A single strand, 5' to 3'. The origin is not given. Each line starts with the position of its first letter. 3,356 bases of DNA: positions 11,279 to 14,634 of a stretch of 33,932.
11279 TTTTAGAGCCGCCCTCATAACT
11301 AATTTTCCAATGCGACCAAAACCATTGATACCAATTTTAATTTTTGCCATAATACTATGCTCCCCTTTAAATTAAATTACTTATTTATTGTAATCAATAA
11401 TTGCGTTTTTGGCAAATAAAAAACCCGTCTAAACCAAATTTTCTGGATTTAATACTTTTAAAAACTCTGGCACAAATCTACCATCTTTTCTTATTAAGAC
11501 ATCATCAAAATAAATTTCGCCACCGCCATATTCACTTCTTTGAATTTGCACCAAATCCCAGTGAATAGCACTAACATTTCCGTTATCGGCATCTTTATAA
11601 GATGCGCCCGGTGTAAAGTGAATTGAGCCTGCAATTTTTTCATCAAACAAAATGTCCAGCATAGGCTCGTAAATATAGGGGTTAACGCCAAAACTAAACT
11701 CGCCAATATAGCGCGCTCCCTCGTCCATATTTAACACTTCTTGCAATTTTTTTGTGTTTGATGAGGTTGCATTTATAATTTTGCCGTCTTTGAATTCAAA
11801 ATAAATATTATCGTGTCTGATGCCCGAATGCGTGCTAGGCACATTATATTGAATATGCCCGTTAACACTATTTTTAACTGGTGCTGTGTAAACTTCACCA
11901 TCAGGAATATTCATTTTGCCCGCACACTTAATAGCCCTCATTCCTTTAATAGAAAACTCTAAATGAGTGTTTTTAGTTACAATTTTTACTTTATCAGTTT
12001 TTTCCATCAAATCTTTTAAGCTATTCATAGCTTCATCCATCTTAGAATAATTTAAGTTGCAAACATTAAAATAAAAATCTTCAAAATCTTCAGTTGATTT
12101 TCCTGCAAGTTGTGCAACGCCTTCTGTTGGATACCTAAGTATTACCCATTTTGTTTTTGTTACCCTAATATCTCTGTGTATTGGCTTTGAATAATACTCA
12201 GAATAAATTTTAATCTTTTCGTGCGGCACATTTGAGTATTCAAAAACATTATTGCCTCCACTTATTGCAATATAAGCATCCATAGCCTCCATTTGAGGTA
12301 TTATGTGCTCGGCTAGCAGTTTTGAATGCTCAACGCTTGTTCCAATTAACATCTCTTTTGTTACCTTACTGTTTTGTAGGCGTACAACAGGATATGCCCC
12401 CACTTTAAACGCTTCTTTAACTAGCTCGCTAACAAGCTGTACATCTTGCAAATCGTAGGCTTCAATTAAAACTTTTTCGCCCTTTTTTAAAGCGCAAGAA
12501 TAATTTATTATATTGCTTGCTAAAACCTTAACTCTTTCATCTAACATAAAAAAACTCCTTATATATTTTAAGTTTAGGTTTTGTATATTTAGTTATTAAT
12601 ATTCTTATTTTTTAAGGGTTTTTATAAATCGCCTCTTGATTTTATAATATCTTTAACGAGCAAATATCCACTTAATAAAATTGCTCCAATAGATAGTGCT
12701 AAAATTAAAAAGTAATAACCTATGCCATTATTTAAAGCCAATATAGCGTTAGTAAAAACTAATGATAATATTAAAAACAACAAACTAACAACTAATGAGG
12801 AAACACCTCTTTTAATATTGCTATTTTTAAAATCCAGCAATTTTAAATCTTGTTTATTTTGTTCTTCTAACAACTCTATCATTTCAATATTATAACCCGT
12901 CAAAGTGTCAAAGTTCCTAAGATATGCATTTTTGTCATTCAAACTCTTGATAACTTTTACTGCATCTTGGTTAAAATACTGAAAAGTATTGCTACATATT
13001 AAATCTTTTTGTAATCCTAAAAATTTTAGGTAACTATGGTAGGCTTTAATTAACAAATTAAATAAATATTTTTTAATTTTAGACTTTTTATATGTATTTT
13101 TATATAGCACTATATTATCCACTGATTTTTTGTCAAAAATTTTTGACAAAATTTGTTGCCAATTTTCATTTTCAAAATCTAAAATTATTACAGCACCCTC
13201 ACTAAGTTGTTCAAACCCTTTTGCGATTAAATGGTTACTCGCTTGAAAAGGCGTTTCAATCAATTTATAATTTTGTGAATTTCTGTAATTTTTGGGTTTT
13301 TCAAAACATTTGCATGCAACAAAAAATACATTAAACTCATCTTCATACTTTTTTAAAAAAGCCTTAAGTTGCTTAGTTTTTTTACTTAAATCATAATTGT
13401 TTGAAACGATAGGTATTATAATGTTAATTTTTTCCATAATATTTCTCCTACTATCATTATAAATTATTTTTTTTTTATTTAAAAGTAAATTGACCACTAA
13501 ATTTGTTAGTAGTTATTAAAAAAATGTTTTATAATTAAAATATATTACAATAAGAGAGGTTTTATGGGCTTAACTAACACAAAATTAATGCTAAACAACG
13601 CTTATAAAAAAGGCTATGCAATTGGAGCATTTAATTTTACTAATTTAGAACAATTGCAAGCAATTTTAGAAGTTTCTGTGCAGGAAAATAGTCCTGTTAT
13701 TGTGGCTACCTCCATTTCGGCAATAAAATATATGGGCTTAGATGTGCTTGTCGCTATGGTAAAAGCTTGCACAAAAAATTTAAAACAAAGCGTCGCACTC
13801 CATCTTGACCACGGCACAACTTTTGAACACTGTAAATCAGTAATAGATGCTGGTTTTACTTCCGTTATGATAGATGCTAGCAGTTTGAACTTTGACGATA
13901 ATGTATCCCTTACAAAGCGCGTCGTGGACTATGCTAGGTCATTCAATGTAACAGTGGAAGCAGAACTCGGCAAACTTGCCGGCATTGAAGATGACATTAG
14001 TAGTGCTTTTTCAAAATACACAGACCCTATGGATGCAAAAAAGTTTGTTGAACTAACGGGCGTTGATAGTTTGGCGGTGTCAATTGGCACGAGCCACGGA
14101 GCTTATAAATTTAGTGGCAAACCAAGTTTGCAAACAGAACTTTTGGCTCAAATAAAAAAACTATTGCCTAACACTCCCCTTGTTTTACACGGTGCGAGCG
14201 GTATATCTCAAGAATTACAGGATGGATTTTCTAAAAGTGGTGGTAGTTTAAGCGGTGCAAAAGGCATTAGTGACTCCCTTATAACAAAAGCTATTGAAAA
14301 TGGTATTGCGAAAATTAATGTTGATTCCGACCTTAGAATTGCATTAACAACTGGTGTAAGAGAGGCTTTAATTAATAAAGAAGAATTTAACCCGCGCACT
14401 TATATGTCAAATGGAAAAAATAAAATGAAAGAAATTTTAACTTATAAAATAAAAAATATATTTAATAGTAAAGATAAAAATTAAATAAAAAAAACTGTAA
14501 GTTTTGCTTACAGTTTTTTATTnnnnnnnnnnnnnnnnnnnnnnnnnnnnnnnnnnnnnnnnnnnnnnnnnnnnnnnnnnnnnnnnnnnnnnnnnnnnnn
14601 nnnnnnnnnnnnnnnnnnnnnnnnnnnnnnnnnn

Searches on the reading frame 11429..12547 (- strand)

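Call 9: search_protein_families(library=pfam, proteins=[window:11429-12547:-], max_evalue=0.001)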
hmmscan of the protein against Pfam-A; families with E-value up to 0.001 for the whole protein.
window:11429-12547:- (372 aa): 1 family
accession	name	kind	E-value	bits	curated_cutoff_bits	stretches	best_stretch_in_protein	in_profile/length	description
PF02073.20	Peptidase_M29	-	5.1e-50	170.9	27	1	3-337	2-385/406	Thermophilic metalloprotease (M29)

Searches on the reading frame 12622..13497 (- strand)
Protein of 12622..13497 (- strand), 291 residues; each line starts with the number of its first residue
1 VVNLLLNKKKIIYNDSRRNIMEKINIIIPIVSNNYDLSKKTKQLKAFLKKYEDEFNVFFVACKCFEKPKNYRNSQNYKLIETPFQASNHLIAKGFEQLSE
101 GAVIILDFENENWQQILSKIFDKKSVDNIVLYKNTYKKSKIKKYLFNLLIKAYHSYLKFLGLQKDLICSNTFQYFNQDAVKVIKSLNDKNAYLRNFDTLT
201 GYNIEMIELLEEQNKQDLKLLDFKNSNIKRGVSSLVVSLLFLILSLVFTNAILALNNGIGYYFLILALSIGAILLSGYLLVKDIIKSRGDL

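Call 9: search_protein_families(library=pfam, proteins=[window:12622-13497:-], max_evalue=0.001)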
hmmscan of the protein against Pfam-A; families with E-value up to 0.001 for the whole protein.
window:12622-13497:- (291 aa): 1 family
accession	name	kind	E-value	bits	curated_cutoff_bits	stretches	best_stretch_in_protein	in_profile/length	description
PF17010.10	DUF5092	-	0.00067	20.1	27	0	102-152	10-60/145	Domain of unknown function (DUF5092)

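Call 48: search_protein_families(library=ncbifam, proteins=[window:12622-13497:-], max_evalue=0.01)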
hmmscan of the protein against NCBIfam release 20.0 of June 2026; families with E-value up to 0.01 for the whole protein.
window:12622-13497:- (291 aa): 0 families

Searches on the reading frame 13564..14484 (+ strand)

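Call 9: search_protein_families(library=pfam, proteins=[window:13564-14484:+], max_evalue=0.001)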
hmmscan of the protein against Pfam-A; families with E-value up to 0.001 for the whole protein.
window:13564-14484:+ (306 aa): 1 family
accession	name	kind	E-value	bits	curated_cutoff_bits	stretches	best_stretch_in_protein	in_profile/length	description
PF01116.26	F_bP_aldolase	-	4e-96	322.2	25.5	1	5-305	2-277/277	Fructose-bisphosphate aldolase class-II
